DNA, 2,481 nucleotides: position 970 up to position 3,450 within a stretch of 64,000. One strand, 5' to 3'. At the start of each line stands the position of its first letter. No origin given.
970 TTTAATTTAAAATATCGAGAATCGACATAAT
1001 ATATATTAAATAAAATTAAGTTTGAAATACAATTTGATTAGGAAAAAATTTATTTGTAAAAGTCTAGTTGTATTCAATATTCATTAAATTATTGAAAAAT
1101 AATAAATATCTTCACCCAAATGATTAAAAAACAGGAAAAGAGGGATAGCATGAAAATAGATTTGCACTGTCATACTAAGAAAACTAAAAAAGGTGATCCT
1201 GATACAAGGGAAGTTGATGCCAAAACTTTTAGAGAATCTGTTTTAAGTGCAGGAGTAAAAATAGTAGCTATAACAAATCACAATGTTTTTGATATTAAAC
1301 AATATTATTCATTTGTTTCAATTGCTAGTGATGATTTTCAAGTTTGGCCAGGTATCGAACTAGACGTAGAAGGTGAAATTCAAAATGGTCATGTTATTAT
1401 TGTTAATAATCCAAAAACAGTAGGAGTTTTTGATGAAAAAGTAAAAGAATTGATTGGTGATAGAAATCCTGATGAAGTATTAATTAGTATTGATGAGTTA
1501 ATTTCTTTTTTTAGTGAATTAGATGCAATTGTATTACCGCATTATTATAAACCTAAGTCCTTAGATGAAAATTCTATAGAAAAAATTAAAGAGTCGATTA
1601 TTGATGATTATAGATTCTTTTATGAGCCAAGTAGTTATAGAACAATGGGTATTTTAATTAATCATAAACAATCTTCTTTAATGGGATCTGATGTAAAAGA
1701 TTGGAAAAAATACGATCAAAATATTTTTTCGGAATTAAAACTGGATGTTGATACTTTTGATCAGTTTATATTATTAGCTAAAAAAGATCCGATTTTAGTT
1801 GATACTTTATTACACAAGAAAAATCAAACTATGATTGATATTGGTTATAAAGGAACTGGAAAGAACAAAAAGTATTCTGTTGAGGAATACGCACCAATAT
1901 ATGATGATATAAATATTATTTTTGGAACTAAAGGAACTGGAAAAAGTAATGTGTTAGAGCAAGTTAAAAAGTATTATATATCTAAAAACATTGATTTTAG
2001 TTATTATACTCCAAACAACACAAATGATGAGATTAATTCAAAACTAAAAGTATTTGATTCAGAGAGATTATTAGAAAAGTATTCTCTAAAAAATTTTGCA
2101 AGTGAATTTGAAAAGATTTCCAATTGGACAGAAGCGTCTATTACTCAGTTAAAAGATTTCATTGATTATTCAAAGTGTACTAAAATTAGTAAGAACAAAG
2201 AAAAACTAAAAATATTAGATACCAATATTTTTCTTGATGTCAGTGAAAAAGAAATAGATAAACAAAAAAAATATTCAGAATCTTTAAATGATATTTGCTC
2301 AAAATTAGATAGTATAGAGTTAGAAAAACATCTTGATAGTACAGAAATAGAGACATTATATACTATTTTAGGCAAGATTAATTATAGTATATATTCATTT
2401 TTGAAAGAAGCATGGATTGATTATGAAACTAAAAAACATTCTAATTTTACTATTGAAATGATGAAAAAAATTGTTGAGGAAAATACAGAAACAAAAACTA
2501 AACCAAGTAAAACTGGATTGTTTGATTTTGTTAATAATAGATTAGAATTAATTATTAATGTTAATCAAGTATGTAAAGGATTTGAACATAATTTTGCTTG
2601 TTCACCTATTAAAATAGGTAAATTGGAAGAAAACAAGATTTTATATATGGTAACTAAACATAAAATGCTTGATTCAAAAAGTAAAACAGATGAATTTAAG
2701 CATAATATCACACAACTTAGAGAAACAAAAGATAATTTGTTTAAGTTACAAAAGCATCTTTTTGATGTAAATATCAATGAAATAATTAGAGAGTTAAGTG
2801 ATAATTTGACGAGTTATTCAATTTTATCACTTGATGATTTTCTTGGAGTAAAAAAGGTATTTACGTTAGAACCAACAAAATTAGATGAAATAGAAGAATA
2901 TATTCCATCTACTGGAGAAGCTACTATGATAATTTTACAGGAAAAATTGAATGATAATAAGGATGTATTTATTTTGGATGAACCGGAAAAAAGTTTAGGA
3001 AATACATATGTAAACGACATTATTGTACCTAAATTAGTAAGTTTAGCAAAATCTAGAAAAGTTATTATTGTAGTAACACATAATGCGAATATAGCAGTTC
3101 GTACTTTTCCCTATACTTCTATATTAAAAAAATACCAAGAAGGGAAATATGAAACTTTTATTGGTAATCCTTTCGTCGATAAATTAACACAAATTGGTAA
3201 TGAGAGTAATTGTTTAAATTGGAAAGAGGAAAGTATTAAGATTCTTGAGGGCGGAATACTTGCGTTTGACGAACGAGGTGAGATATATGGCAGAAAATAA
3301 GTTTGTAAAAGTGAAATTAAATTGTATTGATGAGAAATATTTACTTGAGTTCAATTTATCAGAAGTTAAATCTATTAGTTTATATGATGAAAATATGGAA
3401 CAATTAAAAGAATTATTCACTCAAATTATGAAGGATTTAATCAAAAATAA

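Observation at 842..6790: About 6-kb accessory island at the 3-prime end of guaA (defence candidate, long non-coding stretch, membrane protein, cat, GNAT-papain fusion) lacking any recombinase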

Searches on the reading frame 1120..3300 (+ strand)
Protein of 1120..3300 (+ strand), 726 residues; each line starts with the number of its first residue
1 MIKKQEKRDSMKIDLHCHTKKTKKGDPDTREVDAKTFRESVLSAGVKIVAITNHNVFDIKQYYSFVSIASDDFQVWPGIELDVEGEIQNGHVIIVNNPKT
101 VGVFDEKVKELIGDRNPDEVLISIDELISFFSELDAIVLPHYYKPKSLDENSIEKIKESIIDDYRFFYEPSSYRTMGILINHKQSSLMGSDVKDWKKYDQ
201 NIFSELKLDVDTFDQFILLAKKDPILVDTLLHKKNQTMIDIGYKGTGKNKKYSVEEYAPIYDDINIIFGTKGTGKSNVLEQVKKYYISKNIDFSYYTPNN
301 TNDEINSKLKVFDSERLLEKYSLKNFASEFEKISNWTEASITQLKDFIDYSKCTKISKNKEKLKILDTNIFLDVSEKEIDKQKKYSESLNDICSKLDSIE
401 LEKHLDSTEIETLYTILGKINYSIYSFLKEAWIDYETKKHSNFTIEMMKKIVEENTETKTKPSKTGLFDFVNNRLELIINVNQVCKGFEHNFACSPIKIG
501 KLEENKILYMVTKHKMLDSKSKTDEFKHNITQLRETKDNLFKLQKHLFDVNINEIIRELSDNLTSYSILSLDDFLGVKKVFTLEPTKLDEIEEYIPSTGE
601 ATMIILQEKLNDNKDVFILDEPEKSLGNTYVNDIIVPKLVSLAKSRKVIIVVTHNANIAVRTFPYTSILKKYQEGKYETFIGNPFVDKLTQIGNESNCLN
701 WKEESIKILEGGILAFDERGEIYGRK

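Call 3: search_protein_families(library=pfam, proteins=[window:1120-3300:+], max_evalue=0.01)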
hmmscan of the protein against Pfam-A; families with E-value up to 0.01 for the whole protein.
window:1120-3300:+ (726 aa): 1 family
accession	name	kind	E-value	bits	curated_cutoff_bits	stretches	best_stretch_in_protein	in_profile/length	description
PF01637.24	ATPase_2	-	0.00017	21.9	33.2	1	262-349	20-106/225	ATPase domain predominantly from Archaea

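Call 4: search_protein_families(library=padloc, proteins=[window:1120-3300:+], max_evalue=0.01)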
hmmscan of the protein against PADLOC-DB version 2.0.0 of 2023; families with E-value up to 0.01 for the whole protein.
window:1120-3300:+ (726 aa): 7 families
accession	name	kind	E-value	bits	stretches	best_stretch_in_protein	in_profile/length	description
PDLC04678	PDC-M49A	-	9.1e-29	98.2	2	261-724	236-677/681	-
PDLC04680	PDC-M49A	-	1.8e-28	97.5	1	12-723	3-669/674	-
PDLC04679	PDC-M49A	-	7.8e-10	36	1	261-723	97-536/541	-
PDLC02208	Ppl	-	1.1e-06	25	1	583-662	766-842/894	-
PDLC04164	AriA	-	2.7e-06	25.2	2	509-658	110-235/253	-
PDLC04140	mad8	-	0.0036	14.9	0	264-473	29-129/314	mads_8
PDLC04242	PDC-M01A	-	0.0037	13.5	0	598-661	406-471/566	-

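Call 11: find_homologous_proteins(query=window:1120-3300:+)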
Query window:1120-3300:+ (726 aa): 1275 proteins with E <= 0.001 among 8000 candidates; the best 120 are listed.
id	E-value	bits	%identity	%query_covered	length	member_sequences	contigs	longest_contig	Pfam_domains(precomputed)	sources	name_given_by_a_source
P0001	0.0e+0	1470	93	99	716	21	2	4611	-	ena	-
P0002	0.0e+0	1205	75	99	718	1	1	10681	-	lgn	-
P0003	0.0e+0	1134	72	99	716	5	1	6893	-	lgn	-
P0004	0.0e+0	1119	70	99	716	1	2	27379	-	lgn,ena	-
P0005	0.0e+0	1114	70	99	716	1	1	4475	-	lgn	-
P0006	0.0e+0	1101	70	98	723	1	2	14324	-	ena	-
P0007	0.0e+0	1057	69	98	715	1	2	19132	-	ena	-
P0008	5.7e-239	813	55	99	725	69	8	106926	-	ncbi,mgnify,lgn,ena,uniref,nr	ncbi:hypothetical protein HCG64_04685 [Coprobacillus sp. K06]|mgnify:CR=1 FL=1|uniref:hypothetical p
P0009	1.6e-233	795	54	98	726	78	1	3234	-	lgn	-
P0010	6.6e-228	777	54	99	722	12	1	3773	-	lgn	-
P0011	4.7e-225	767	51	98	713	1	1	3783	-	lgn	-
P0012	9.6e-222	756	52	98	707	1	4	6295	-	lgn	-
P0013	1.5e-220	752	52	99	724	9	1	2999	-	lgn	-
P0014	6.0e-220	750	52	98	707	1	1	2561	-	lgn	-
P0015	4.5e-212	724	50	98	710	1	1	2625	-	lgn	-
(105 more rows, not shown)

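Call 13: find_encoding_contigs(protein=P0001, flank=10000, max_places=6)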
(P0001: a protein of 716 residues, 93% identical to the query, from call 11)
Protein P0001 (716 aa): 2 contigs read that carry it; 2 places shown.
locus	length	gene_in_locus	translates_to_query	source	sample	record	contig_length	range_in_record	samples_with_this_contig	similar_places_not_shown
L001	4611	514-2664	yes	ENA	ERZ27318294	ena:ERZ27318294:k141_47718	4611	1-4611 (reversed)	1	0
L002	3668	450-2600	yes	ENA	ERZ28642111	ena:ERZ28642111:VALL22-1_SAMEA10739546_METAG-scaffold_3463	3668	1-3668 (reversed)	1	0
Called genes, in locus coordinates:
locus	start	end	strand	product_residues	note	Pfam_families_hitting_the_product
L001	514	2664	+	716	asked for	-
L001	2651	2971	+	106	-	-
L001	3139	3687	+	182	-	PF20442:BrxL_N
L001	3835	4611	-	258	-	?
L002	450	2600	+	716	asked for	-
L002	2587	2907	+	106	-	-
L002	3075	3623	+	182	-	PF20442:BrxL_N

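Call 15: find_encoding_contigs(protein=P0004, flank=10000, max_places=4)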
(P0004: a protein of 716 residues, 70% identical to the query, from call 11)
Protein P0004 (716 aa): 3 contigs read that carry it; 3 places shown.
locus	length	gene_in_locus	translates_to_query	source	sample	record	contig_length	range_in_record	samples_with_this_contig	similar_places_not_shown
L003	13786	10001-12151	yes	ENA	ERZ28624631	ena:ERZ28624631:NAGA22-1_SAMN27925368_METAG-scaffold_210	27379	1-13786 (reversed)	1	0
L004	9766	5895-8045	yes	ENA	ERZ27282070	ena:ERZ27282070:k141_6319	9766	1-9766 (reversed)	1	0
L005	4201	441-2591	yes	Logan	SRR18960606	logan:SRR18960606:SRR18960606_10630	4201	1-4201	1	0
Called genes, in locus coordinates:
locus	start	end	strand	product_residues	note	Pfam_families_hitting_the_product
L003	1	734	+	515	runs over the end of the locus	PF00117:GATase, PF07722:Peptidase_C26 (weak), PF02540:NAD_synthase (faint), PF03054:tRNA_Me_trans (faint), PF00958:GMP_synt_C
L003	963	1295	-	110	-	PF21983:NikA-like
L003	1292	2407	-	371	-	PF14657:Arm-DNA-bind_4, PF14659:Phage_int_SAM_3, PF00589:Phage_integrase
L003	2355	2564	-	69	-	-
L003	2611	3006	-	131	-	PF02452:PemK_toxin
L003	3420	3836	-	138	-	PF13384:HTH_23 (faint), PF08279:HTH_11 (weak), PF08281:Sigma70_r4_2 (weak)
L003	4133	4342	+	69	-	PF13443:HTH_26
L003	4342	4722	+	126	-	-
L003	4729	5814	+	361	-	PF00145:DNA_methylase, PF09445:Methyltransf_15 (faint)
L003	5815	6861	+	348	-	PF00145:DNA_methylase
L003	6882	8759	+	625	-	PF24718:HTH_73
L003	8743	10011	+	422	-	PF09563:RE_LlaJI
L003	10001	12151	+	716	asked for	-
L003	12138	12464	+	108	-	-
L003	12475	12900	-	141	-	PF03852:Vsr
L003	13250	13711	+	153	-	PF09563:RE_LlaJI (weak)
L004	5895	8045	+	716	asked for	-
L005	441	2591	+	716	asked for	-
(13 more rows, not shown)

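Call 16: find_encoding_contigs(protein=P0007, flank=10000, max_places=4)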
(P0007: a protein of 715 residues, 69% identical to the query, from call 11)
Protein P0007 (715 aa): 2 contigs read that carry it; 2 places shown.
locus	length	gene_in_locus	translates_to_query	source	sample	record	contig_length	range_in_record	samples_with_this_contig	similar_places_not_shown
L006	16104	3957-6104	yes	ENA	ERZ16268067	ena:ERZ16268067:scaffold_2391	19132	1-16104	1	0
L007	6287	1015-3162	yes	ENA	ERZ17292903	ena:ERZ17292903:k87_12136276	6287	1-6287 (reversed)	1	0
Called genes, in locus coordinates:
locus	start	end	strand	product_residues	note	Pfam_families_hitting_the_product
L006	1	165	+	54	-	?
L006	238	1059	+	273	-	PF00795:CN_hydrolase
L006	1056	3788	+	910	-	PF25788:Ig_Rha78A_N, PF08531:Bac_rhamnosid_N, PF05592:Bac_rhamnosid, PF17389:Bac_rhamnosid6H, PF17390:Bac_rhamnosid_C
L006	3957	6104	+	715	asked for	-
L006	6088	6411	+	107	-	-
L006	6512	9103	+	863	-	PF12161:HsdM_N, PF02384:N6_Mtase, PF07669:Eco57I (weak)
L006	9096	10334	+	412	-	PF01420:Methylase_S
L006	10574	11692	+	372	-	PF01420:Methylase_S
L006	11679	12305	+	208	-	PF04471:Mrr_cat, PF22722:NA-iREase1, PF13156:Mrr_cat_2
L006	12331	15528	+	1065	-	PF04313:HSDR_N, PF04851:ResIII, PF18766:SWI2_SNF2, PF00270:DEAD (weak), PF22679:T1R_D3-like, PF12008:EcoR124_C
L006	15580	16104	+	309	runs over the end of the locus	PF00589:Phage_integrase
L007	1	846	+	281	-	?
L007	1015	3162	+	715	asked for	-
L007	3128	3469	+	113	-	-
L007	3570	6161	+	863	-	PF12161:HsdM_N, PF02384:N6_Mtase, PF07669:Eco57I (weak)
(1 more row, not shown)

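Call 17: find_encoding_contigs(protein=P0002, flank=10000, max_places=4)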
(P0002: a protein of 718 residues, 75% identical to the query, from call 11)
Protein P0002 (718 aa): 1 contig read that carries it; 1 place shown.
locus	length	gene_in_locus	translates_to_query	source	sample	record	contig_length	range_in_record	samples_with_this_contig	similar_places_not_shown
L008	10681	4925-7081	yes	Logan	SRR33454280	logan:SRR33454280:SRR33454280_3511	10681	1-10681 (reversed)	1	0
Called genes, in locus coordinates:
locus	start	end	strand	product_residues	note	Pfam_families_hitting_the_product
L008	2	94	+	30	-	?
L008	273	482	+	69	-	PF13443:HTH_26, PF01381:HTH_3 (weak)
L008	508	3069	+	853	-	PF00145:DNA_methylase, PF05175:MTS (faint), PF07669:Eco57I, PF02384:N6_Mtase (weak)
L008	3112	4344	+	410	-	-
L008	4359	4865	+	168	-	-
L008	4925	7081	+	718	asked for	-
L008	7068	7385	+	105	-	-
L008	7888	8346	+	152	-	PF13175:AAA_15, PF13476:AAA_23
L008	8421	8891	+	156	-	PF13175:AAA_15, PF13304:AAA_21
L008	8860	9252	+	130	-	PF20469:OLD-like_TOPRIM (weak)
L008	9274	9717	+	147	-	-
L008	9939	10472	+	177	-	PF00929:RNase_T, PF01612:DNA_pol_A_exo1 (weak)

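Call 39: search_protein_families(library=ncbifam, proteins=[window:1120-3300:+], max_evalue=1)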
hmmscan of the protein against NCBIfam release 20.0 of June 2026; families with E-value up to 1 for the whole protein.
window:1120-3300:+ (726 aa): 17 families
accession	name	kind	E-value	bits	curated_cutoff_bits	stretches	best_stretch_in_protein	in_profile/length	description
NF045780.1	TrlF_fam_ATP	equivalog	2.3e-22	79.6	350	2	12-111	7-111/944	TrlF family AAA-like ATPase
NF038032.1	CehA_McbA_metalo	domain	1.9e-05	24.3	80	1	12-96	4-78/315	CehA/McbA family metallohydrolase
TIGR03608.1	L_ocin_972_ABC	subfamily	0.0001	21.8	254.85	1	594-660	133-198/206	putative bacteriocin export ABC transporter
NF010864.0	PRK14271.1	equivalog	0.00074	18.7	561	1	597-662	165-228/276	phosphate ABC transporter ATP-binding protein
TIGR00972.1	3a0107s01c2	equivalog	0.0017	17.8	343.2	1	599-669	148-216/248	phosphate ABC transporter ATP-binding protein PstB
TIGR03375.1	type_I_sec_LssB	subfamily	0.0022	16.3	693.1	1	544-657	549-663/696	type I secretion system permease/ATPase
NF040873.1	AztA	equivalog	0.0023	17.5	220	1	597-664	121-187/191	zinc ABC transporter ATP-binding protein AztA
TIGR04521.1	ECF_ATPase_2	equivalog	0.011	14.8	330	1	599-670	148-219/279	energy-coupling factor transporter ATPase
NF008379.0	PRK11174.1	equivalog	0.011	14.5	684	1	597-656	487-544/588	heme ABC transporter permease/ATP-binding protein CydD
TIGR02868.1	CydC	equivalog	0.019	13.6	329.05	1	597-655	473-529/530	thiol reductant ABC exporter subunit CydC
TIGR02857.1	CydD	equivalog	0.027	13.4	435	1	597-659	460-520/529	thiol reductant ABC exporter subunit CydD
NF010068.0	PRK13548.1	equivalog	0.036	13.1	261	1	606-661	153-208/261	heme ABC transporter ATP-binding protein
NF007879.0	PRK10584.1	equivalog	0.052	13.3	336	1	597-661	148-212/228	putative ABC transporter ATP-binding protein YbbA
NF008409.0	PRK11231.1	equivalog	0.073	12.4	375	1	598-670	141-212/255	Fe(3+) dicitrate ABC transporter ATP-binding protein FecE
NF008428.0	PRK11264.1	equivalog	0.086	12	406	1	600-659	149-207/250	L-cystine ABC transporter ATP-binding protein TcyN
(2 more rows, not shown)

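Call 40: search_protein_families(library=pfam, proteins=[window:1120-3300:+], max_evalue=10)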
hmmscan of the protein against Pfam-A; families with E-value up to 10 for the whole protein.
window:1120-3300:+ (726 aa): 6 families
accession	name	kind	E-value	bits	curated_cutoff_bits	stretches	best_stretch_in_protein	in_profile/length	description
PF01637.24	ATPase_2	-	0.00017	21.9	33.2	1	262-349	20-106/225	ATPase domain predominantly from Archaea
PF16487.10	ArgoMid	-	0.013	16.1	27.5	1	311-353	27-69/83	Mid domain of argonaute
PF12775.13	AAA_7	-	0.025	14.5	25.8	1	266-310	37-87/181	P-loop containing dynein motor region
PF04577.19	Glyco_transf_61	-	0.045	14.4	27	1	249-278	98-127/137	Glycosyltransferase 61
PF13604.12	AAA_30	-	0.093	12.9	27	1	262-300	18-56/191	AAA domain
PF13173.12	AAA_14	-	0.28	11.6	27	1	263-320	3-57/129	AAA domain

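Call 55: search_solved_structures(query=window:1120-3300:+, max_evalue=1)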
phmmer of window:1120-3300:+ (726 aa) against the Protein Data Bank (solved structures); distinct sequences matched with E-value up to 1: 5.
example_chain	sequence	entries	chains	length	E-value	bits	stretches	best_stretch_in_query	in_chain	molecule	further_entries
1b0u_A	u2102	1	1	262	0.014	17.1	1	599-692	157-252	HISTIDINE PERMEASE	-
5xu1_A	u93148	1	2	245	0.015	17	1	584-660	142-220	ABC transporter ATP-binding protein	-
2nq2_C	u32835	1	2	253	0.039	15.6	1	585-672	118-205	Hypothetical ABC transporter ATP-binding protein HI1470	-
9ge6_B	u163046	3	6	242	0.78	11.3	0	589-662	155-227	Uncharacterized ABC transporter ATP-binding protein YbbA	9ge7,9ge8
4aby_A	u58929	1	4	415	0.81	11.3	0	597-679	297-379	DNA REPAIR PROTEIN RECN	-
